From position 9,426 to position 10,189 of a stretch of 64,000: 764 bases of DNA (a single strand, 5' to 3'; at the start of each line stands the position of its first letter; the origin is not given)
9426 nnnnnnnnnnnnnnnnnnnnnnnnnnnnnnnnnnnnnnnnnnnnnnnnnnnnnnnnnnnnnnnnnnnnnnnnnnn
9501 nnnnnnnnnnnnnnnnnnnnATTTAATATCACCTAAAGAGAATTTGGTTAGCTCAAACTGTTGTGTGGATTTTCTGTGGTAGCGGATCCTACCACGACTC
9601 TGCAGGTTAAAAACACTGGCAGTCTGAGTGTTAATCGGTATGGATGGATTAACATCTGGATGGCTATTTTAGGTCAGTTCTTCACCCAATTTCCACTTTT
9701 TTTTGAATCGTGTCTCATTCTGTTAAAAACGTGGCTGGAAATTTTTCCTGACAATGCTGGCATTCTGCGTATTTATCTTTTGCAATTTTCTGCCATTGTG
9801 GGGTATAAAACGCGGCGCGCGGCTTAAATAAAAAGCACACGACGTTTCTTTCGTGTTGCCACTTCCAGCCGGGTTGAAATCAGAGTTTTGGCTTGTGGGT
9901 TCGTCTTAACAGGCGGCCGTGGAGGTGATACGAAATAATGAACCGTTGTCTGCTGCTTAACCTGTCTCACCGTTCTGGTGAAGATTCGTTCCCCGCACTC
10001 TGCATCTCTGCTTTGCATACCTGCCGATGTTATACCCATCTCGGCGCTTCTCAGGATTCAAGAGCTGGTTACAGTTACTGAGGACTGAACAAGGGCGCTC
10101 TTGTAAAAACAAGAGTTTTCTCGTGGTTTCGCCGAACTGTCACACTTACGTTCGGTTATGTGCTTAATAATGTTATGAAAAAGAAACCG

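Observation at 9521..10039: Overlapping convergent small ORFs (yqgC and a yqgD-like frame) in the metK-speA divergent region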

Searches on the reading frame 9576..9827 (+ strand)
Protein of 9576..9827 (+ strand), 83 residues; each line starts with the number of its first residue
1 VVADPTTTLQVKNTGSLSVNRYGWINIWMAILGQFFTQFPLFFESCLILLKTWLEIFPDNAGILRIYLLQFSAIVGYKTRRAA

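Call 8: search_protein_families(library=pfam, proteins=[window:9576-9827:+], max_evalue=1)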
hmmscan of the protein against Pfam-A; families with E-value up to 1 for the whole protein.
window:9576-9827:+ (83 aa): 0 families

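Call 9: search_protein_families(library=ncbifam, proteins=[window:9576-9827:+], max_evalue=1)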
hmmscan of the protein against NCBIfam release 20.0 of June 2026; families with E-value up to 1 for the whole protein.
window:9576-9827:+ (83 aa): 0 families

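Call 18: find_homologous_proteins(query=window:9576-9824:+, max_evalue=0.001)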
Query window:9576-9824:+ (83 aa): 24 proteins with E <= 0.001 among 26 candidates.
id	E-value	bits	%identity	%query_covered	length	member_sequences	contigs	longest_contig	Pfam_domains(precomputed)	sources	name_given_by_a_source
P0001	1.9e-48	179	99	100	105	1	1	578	-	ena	-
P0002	3.4e-48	179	99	100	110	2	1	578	-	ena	-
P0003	4.5e-48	178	99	100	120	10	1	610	-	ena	-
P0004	2.9e-47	176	98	100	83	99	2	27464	-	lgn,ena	-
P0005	7.1e-46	171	96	100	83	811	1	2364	-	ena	-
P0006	4.5e-41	156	90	100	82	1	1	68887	-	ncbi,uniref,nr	ncbi:hypothetical protein [Escherichia coli]|uniref:hypothetical protein n=1 Tax=Escherichia coli Ta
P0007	7.3e-41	155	91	94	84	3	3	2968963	-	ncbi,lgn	-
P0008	2.6e-40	153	87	100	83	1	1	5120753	-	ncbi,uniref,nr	ncbi:hypothetical protein [Escherichia sp. E4742]|uniref:hypothetical protein n=1 Tax=Escherichia sp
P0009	2.7e-40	153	87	100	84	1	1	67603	-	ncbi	-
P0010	2.1e-35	138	84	100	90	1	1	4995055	-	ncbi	ncbi:hypothetical protein ACLB1S_25375 [Escherichia coli]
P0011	8.2e-35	136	100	75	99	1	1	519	-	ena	-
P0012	2.5e-34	134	82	95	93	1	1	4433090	-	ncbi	ncbi:hypothetical protein ACNKHT_18930 [Shigella flexneri]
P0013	5.0e-30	121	96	69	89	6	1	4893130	-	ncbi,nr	ncbi:DUF2684 domain-containing protein [Escherichia coli]|nr:DUF2684 domain-containing protein [Esch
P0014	6.3e-29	117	76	94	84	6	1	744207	-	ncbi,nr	nr:hypothetical protein [Escherichia fergusonii]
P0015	7.7e-28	114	100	66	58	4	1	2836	-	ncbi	-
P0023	1.0e-11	62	49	90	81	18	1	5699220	-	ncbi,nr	ncbi:hypothetical protein CHQ91_26760 [Klebsiella michiganensis]|nr:hypothetical protein CHQ91_26760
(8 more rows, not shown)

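Call 25: find_encoding_contigs(protein=P0023, flank=2500, max_places=1)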
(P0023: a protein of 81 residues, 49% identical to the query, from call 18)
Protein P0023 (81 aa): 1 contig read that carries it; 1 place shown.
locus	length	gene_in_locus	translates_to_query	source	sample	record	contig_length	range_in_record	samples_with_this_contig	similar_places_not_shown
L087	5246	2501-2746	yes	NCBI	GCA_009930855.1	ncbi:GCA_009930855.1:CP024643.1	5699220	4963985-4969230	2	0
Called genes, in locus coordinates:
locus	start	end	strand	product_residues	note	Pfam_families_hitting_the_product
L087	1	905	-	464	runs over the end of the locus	PF06609:TRI12, PF00083:Sugar_tr, PF07690:MFS_1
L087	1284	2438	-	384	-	PF00438:S-AdoMet_synt_N, PF02772:S-AdoMet_synt_M, PF02773:S-AdoMet_synt_C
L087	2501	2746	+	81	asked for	-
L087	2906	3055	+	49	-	PF23505:YqgG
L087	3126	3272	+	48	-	PF11036:YqgB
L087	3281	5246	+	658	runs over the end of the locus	PF02784:Orn_Arg_deC_N, PF17810:Arg_decarb_HB, PF17944:Arg_decarbox_C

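Call 26: find_encoding_contigs(protein=P0014, flank=2500, max_places=1)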
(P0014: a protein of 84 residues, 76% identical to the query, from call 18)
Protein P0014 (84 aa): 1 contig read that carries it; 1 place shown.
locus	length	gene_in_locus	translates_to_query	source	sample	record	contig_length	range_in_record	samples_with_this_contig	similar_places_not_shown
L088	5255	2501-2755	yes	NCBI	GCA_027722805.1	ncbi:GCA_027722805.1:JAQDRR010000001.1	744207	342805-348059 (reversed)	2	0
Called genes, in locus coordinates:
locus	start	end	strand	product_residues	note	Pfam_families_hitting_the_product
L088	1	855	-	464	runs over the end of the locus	PF06609:TRI12, PF00083:Sugar_tr, PF07690:MFS_1, PF13347:MFS_2 (weak), PF07690:MFS_1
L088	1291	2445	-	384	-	PF00438:S-AdoMet_synt_N, PF02772:S-AdoMet_synt_M, PF02773:S-AdoMet_synt_C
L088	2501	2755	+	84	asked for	-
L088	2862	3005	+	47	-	PF23505:YqgG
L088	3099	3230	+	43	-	PF11036:YqgB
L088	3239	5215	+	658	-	PF02784:Orn_Arg_deC_N, PF17810:Arg_decarb_HB, PF17944:Arg_decarbox_C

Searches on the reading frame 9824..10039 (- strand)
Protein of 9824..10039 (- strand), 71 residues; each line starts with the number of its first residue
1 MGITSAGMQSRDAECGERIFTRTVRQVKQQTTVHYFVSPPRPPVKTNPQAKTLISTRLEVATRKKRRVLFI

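Call 8: search_protein_families(library=pfam, proteins=[window:9824-10039:-], max_evalue=1)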
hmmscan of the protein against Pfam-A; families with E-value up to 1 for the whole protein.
window:9824-10039:- (71 aa): 1 family
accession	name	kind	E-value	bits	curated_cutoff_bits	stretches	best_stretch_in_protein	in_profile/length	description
PF17430.7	YqgC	-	2e-39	133.9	25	1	1-51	1-51/51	Uncharacterized YqgC-like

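Call 9: search_protein_families(library=ncbifam, proteins=[window:9824-10039:-], max_evalue=1)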
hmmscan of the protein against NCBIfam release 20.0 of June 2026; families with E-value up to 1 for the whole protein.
window:9824-10039:- (71 aa): 1 family
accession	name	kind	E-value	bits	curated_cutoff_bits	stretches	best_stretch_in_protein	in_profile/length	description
NF001605.0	PRK00398.1-2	equivalog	0.017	14.9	63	1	6-29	15-38/43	DNA-directed RNA polymerase subunit P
